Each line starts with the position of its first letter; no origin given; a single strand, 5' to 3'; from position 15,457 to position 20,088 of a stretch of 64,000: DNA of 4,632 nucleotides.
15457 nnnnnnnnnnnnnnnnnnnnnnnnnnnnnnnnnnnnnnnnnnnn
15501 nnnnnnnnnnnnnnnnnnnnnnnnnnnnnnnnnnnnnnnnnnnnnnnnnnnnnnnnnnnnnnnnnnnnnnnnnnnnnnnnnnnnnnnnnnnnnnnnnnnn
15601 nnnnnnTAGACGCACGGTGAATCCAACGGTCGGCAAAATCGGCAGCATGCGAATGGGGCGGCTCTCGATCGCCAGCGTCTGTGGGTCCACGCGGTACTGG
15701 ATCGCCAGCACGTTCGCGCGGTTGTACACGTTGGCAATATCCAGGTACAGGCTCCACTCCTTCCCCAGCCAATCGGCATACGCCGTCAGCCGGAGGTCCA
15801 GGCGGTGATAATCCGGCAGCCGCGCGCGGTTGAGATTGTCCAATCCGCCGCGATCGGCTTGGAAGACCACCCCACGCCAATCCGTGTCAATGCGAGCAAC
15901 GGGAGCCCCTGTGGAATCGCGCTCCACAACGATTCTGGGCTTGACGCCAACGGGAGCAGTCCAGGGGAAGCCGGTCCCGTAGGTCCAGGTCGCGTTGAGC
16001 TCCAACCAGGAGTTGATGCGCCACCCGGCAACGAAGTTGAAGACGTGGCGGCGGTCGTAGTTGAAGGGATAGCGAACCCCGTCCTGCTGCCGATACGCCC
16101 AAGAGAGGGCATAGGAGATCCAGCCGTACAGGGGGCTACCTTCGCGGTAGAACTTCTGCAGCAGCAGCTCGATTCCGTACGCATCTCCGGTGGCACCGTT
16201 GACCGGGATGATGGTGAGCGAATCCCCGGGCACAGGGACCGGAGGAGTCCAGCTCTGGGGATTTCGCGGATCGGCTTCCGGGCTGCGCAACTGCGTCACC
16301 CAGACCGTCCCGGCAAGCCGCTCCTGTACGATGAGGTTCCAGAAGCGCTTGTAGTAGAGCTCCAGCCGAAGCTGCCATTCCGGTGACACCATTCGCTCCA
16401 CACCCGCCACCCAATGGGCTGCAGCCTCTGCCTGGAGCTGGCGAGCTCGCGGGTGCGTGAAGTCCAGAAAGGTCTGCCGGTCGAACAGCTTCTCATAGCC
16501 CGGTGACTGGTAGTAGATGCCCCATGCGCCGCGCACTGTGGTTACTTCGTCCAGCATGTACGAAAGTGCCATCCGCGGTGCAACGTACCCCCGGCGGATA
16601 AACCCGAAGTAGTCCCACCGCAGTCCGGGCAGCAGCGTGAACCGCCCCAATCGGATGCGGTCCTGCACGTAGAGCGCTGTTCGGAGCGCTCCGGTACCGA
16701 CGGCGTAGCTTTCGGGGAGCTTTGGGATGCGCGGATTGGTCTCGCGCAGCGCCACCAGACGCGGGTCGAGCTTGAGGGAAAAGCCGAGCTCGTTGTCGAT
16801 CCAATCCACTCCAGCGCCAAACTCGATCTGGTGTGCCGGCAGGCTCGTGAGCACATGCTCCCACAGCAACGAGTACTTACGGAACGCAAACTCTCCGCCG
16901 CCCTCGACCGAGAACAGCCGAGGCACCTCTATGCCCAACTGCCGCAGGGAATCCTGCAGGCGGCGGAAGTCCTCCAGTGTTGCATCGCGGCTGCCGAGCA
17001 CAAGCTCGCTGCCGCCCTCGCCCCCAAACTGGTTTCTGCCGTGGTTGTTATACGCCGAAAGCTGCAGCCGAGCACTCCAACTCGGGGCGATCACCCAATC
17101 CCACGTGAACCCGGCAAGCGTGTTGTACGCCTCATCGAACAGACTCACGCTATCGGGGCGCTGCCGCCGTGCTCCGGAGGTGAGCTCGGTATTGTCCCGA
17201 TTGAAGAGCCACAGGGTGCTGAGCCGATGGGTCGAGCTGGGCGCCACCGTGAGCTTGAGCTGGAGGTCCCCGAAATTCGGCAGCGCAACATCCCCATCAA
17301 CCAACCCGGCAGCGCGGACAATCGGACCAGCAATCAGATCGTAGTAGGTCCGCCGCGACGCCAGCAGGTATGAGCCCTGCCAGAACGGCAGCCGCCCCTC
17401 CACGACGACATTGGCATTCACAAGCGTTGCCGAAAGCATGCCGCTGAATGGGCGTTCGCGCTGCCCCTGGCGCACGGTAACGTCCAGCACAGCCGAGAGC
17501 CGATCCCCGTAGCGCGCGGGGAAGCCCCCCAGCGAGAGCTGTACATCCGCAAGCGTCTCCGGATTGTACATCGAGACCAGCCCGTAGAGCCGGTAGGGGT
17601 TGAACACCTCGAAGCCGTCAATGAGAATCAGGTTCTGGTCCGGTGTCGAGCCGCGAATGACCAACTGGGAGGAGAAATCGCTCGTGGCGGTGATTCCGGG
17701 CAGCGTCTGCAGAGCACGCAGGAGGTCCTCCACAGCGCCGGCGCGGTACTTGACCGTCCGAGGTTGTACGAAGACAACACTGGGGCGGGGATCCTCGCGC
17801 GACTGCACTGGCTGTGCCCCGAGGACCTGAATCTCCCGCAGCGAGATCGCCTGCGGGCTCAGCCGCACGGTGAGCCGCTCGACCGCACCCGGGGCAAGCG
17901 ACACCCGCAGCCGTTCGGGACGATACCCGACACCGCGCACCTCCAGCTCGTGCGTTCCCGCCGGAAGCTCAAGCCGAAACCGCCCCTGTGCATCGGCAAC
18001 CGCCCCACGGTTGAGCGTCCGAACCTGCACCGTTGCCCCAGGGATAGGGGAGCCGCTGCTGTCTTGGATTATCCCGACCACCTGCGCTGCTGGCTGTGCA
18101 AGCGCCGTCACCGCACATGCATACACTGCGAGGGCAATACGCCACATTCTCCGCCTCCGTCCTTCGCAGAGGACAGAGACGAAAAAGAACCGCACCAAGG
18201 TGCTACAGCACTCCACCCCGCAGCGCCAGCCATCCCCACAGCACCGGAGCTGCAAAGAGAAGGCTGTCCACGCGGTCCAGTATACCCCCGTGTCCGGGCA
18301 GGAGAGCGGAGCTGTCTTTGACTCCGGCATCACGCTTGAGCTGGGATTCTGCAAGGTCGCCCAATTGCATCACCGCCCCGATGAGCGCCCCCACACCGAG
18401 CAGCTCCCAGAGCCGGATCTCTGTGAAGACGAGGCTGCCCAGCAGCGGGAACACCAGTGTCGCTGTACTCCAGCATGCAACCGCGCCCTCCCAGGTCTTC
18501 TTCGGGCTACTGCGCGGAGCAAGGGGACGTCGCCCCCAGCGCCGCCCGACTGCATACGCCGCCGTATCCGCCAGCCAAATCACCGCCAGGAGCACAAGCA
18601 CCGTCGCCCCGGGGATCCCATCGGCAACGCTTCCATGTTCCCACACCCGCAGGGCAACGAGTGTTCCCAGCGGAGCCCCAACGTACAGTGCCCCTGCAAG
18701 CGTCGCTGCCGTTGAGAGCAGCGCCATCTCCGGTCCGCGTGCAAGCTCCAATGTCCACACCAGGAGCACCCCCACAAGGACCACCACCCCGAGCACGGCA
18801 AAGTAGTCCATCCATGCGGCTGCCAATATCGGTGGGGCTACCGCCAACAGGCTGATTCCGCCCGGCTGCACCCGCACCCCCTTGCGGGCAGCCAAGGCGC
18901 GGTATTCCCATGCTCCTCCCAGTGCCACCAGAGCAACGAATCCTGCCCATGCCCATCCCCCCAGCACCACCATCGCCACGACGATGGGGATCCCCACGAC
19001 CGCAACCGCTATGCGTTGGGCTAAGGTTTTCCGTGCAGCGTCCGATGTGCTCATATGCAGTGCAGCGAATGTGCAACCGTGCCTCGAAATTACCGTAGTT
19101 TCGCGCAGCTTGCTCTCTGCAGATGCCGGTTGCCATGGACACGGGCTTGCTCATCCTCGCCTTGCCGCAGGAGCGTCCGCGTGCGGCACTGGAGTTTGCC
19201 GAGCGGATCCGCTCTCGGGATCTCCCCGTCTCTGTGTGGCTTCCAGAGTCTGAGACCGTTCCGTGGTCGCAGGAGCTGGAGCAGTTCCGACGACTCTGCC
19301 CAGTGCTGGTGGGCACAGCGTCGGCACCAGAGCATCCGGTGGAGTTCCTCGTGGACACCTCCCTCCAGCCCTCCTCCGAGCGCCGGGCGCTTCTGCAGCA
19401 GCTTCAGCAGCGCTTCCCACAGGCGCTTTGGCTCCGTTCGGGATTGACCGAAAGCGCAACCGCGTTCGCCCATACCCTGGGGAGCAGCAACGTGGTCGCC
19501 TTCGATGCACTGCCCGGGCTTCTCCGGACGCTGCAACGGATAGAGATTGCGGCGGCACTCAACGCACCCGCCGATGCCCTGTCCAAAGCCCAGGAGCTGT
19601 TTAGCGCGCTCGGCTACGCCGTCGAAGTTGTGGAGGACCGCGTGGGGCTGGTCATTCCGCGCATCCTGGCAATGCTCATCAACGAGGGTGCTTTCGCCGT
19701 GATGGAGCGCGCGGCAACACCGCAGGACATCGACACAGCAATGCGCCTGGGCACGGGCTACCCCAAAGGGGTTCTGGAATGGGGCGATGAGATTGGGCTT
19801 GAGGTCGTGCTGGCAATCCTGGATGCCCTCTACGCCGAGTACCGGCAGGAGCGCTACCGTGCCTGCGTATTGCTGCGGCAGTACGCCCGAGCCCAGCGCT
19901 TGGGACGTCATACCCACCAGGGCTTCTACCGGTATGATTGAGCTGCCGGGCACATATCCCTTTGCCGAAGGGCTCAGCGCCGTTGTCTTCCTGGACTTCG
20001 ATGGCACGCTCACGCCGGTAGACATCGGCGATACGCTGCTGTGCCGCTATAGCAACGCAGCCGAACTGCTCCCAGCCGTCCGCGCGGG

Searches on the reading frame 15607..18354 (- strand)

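Call 7: search_protein_families(library=pfam, proteins=[window:15607-18354:-], max_evalue=0.0001)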
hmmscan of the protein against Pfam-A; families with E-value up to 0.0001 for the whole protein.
window:15607-18354:- (916 aa): 4 families
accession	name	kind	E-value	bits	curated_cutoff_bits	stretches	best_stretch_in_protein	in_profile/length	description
PF13620.12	CarboxypepD_reg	-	2.7e-17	63.3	32.3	1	92-166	2-82/82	Carboxypeptidase regulatory-like domain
PF13715.12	CarbopepD_reg_2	-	8.5e-16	58.2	32.2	1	95-177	5-88/88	CarboxypepD_reg-like domain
PF07715.20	Plug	-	3.7e-09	37.5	23.9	1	207-285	21-102/107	TonB-dependent Receptor Plug Domain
PF25183.1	OMP_b-brl_4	-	6.9e-09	35.1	30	0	590-625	437-472/838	Outer membrane beta barrel domain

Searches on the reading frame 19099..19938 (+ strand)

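Call 96: search_protein_families(library=pfam, proteins=[window:19099-19938:+], max_evalue=0.0001)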
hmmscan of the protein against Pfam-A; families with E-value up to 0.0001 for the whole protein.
window:19099-19938:+ (280 aa): 2 families
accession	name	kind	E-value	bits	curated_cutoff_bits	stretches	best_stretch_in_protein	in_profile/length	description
PF00725.27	3HCDH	-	4.5e-26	91.6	22.1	1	183-279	1-97/97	3-hydroxyacyl-CoA dehydrogenase, C-terminal domain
PF18321.7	3HCDH_RFF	-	9.8e-07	29.5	23.6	1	118-180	7-67/69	3-hydroxybutyryl-CoA dehydrogenase reduced Rossmann-fold domain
